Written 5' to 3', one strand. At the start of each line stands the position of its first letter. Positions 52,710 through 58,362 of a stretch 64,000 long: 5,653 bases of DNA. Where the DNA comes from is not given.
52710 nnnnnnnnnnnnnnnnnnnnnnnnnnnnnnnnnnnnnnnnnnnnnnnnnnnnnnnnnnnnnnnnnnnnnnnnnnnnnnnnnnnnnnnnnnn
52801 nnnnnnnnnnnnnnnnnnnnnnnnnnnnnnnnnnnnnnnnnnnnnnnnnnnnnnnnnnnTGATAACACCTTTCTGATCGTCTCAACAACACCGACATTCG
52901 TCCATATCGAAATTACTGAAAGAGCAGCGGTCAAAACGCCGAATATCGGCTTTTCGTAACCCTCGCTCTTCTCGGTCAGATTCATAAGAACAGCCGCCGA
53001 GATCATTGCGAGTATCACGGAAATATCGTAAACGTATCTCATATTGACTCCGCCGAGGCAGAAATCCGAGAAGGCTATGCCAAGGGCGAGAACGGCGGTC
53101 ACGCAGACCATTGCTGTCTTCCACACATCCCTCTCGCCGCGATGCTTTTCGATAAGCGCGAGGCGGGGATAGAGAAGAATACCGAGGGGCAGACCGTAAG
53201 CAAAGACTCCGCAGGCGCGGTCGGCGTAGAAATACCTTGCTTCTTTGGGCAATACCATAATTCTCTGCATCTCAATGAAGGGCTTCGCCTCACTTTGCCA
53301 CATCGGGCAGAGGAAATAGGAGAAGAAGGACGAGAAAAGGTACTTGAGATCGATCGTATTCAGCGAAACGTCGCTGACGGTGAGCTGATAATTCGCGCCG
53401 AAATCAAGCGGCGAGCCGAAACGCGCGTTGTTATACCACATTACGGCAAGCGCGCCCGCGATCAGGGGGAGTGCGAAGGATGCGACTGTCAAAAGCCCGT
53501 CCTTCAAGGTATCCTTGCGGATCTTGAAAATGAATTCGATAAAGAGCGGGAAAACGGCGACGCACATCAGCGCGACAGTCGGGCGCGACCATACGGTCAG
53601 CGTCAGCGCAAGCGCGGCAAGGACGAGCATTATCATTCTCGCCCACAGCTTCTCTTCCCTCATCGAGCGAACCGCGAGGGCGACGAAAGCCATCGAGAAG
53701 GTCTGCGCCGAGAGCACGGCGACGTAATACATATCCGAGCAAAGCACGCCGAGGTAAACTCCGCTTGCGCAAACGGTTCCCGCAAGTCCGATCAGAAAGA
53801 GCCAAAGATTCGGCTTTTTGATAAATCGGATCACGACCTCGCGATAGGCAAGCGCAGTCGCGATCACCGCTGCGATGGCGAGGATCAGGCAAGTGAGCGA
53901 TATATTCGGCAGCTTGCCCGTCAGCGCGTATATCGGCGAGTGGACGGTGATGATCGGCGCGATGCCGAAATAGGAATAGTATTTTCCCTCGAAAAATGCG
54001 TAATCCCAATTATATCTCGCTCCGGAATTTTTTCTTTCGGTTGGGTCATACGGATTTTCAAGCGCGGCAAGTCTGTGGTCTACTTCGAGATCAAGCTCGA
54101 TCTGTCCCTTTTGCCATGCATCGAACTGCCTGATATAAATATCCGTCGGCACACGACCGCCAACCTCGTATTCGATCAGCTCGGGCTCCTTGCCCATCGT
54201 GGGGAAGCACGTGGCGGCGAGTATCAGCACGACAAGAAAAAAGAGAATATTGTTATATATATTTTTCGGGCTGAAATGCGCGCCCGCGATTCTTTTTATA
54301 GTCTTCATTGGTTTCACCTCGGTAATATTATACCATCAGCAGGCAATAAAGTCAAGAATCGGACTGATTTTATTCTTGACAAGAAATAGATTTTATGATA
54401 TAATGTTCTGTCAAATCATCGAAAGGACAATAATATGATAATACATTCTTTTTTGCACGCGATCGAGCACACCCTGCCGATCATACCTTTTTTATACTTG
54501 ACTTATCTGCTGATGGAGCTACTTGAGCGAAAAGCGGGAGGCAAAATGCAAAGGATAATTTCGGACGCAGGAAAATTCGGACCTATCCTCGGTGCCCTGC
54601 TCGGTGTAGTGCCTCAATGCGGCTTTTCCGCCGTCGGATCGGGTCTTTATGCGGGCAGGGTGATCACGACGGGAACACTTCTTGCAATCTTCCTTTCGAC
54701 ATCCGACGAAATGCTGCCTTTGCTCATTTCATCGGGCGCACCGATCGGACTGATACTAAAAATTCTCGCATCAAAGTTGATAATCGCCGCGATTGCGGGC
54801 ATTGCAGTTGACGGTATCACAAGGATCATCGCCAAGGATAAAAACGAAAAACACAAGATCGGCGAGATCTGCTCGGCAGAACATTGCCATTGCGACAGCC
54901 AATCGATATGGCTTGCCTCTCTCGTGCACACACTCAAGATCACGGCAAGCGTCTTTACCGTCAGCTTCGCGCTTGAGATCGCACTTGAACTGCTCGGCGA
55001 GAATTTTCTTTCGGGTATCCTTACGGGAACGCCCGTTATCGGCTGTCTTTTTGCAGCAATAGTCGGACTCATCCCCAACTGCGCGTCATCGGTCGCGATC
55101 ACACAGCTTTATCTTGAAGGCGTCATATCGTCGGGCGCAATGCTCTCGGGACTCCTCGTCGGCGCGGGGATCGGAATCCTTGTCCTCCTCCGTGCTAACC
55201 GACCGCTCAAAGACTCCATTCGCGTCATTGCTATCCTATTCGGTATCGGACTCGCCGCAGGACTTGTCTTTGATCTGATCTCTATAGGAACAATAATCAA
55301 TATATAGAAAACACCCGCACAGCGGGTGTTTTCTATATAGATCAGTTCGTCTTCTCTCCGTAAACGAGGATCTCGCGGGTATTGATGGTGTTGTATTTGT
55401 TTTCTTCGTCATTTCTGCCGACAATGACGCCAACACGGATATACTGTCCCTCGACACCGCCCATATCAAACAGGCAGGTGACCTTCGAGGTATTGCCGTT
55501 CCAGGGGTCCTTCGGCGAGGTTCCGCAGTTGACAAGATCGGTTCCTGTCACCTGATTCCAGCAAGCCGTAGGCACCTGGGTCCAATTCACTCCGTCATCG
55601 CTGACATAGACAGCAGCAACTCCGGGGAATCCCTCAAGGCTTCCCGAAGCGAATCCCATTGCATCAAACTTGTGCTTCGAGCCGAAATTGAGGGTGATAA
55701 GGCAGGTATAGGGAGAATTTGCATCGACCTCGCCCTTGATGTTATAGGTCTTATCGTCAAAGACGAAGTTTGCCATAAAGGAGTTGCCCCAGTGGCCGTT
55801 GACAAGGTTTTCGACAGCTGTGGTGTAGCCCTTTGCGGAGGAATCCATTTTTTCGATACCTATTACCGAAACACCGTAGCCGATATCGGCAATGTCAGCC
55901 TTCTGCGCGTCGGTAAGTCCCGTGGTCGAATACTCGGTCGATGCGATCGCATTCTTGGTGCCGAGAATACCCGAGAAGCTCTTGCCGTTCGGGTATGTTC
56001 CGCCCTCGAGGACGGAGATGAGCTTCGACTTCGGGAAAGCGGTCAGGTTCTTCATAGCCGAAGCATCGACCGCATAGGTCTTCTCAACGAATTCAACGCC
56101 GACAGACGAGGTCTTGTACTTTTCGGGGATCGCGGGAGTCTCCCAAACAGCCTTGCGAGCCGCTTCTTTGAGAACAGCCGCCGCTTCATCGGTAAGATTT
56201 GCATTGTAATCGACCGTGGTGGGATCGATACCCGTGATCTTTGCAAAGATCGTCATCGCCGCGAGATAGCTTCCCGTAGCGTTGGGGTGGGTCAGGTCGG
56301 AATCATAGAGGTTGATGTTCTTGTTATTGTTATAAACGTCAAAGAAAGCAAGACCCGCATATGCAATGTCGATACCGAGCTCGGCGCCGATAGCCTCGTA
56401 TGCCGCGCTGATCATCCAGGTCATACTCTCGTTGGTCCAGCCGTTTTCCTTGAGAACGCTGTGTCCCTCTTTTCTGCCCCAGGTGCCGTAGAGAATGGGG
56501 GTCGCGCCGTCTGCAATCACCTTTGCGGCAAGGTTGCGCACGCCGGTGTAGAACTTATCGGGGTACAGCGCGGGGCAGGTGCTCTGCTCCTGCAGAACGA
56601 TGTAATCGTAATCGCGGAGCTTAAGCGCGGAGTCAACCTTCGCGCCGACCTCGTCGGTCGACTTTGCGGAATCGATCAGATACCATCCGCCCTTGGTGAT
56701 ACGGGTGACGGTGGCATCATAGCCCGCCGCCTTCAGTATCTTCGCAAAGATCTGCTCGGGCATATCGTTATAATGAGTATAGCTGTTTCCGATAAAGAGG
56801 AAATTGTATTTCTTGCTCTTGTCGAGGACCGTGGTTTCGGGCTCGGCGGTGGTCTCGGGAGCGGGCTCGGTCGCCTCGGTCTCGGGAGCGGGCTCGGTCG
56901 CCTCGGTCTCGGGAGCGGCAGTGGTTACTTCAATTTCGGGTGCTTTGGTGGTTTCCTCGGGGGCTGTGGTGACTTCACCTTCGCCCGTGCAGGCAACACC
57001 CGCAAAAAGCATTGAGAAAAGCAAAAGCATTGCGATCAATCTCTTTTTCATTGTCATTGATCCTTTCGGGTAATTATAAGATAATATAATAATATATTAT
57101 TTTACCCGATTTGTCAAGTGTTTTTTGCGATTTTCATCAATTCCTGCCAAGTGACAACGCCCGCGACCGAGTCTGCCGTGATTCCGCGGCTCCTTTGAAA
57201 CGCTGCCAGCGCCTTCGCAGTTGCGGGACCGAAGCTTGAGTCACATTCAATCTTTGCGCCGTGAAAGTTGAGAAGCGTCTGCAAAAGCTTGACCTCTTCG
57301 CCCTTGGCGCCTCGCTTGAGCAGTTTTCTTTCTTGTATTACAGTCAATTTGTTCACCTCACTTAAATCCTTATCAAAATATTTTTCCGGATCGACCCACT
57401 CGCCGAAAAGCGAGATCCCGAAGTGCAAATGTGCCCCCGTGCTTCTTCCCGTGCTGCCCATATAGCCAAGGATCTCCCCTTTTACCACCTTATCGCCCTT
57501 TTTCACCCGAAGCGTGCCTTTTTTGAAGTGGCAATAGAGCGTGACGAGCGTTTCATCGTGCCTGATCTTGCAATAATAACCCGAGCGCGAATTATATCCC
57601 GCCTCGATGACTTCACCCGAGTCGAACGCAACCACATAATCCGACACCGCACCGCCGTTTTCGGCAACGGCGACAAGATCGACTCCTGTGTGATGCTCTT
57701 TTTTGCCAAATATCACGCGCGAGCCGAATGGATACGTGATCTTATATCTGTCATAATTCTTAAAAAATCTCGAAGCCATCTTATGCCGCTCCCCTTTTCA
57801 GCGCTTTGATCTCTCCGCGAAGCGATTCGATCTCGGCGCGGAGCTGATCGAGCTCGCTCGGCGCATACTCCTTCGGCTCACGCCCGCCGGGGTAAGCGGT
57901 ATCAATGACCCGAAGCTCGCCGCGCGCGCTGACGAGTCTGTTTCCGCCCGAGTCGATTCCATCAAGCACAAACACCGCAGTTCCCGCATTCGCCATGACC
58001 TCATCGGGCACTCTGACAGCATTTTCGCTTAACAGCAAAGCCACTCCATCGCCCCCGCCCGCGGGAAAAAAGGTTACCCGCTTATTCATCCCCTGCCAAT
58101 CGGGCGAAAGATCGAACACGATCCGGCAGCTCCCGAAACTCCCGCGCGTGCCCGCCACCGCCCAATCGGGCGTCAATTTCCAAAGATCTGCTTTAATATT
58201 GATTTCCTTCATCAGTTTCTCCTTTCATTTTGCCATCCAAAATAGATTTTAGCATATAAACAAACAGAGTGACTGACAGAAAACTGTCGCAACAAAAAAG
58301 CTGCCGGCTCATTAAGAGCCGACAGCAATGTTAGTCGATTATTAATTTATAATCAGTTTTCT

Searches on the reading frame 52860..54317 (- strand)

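Call 17: search_protein_families(library=pfam, proteins=[window:52860-54317:-], max_evalue=0.01)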
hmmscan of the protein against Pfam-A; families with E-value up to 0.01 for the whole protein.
window:52860-54317:- (486 aa): 1 family
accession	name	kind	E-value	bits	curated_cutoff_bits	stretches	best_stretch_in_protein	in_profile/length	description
PF17367.7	NiFe_hyd_3_EhaA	-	0.0063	17.1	25.5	1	385-443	29-85/97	NiFe-hydrogenase-type-3 Eha complex subunit A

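Call 79: search_protein_families(library=ncbifam, proteins=[window:52860-54317:-], max_evalue=0.01)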
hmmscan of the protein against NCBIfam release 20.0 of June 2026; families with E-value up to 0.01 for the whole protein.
window:52860-54317:- (486 aa): 0 families

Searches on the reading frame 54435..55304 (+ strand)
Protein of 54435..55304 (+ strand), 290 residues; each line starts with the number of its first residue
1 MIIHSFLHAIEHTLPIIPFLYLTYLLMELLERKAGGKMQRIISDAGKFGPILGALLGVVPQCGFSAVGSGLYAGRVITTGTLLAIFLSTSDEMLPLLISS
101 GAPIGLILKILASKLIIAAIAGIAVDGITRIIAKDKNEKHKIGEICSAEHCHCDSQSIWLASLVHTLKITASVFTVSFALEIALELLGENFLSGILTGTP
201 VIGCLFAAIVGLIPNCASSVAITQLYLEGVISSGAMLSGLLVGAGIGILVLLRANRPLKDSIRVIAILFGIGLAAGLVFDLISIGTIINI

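Call 17: search_protein_families(library=pfam, proteins=[window:54435-55304:+], max_evalue=0.01)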
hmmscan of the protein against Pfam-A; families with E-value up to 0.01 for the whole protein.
window:54435-55304:+ (290 aa): 1 family
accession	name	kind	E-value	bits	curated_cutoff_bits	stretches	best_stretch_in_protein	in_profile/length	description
PF11449.14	ArsP_2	-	4.2e-16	59.5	32.5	2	20-182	21-185/359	Putative, 10TM heavy-metal exporter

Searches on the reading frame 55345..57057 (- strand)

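Call 7: search_protein_families(library=pfam, proteins=[window:55345-57057:-], max_evalue=1)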
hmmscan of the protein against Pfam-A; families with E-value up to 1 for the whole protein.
window:55345-57057:- (571 aa): 3 families
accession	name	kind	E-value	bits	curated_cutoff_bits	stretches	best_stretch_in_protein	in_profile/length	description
PF16227.11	DUF4886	-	2.5e-07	30.4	26.7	1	132-303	65-242/242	Domain of unknown function (DUF4886)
PF00754.31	F5_F8_type_C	-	9.6e-06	26.2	28.2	1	448-545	34-113/127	F5/8 type C domain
PF16822.11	ALGX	-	0.15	12.2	26.5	1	43-110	157-225/268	SGNH hydrolase-like domain, acetyltransferase AlgX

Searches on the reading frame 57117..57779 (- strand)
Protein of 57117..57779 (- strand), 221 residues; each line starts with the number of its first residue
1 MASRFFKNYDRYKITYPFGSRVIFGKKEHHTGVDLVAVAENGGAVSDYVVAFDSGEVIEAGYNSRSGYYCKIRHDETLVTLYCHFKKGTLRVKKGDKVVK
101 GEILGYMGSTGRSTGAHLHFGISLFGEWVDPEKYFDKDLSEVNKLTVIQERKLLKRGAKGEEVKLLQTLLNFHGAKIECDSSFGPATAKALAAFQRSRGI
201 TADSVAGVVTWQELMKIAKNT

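Call 7: search_protein_families(library=pfam, proteins=[window:57117-57779:-], max_evalue=1)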
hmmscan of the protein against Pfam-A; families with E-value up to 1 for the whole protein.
window:57117-57779:- (221 aa): 3 families
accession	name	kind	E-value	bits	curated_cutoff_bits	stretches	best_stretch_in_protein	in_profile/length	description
PF01551.29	Peptidase_M23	-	1.4e-23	83.3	28.7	1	29-131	2-96/96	Peptidase family M23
PF01471.23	PG_binding_1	-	8.4e-11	42.3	23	1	160-214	2-57/57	Putative peptidoglycan binding domain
PF09374.15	PG_binding_3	-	0.034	14.8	24.6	1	163-192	3-32/76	Predicted Peptidoglycan domain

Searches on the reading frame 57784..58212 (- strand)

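Call 7: search_protein_families(library=pfam, proteins=[window:57784-58212:-], max_evalue=1)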
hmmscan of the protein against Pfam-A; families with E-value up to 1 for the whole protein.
window:57784-58212:- (143 aa): 1 family
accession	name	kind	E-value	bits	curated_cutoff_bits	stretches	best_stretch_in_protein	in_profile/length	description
PF07716.20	bZIP_2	-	0.29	11.7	22.3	1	114-140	27-53/54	Basic region leucine zipper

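Call 79: search_protein_families(library=ncbifam, proteins=[window:57784-58212:-], max_evalue=0.01)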
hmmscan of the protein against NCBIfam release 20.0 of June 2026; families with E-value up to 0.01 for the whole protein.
window:57784-58212:- (143 aa): 0 families
